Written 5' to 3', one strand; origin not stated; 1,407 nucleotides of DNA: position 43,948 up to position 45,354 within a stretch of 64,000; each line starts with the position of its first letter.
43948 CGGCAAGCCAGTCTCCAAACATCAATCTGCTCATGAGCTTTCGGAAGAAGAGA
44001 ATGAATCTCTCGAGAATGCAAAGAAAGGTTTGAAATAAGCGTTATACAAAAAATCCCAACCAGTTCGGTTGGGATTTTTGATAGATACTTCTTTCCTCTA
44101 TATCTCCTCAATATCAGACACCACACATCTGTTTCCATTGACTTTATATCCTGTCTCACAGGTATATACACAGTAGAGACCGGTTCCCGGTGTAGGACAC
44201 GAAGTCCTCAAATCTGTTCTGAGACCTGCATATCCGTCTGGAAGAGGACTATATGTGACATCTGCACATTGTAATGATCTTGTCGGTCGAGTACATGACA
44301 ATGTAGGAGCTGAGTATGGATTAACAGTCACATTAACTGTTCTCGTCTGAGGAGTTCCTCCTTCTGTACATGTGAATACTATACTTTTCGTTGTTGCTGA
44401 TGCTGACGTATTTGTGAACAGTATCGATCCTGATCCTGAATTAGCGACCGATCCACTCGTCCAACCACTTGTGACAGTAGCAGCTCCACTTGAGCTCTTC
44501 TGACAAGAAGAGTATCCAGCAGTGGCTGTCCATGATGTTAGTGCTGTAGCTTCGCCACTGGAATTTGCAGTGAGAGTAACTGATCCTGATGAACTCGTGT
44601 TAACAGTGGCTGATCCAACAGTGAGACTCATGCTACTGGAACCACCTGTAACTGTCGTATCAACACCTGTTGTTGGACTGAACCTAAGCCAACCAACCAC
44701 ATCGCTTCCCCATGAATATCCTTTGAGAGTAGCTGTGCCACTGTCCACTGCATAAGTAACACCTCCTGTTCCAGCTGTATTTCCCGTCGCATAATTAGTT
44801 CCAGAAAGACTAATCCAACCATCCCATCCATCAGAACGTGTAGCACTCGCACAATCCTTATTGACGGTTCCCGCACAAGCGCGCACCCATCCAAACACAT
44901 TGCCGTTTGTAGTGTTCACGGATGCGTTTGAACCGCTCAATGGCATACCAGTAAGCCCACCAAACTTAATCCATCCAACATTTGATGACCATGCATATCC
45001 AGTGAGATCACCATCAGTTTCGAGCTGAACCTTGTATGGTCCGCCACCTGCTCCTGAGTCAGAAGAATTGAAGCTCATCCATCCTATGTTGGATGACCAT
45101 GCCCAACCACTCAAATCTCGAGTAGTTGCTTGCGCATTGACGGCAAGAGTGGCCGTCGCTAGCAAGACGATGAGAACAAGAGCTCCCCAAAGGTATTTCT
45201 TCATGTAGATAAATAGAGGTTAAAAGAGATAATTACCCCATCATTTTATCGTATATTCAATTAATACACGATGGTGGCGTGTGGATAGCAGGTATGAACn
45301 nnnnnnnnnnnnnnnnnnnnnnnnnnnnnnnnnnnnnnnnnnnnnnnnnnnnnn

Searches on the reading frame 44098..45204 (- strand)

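Call 36: search_protein_families(library=pfam, proteins=[window:44098-45204:-], max_evalue=1)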
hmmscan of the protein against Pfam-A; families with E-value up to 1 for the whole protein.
window:44098-45204:- (368 aa): 1 family
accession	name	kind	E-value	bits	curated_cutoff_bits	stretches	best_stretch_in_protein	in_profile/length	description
PF24130.1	DUF7397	-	0.4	11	27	0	56-77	13-34/56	Family of unknown function (DUF7397)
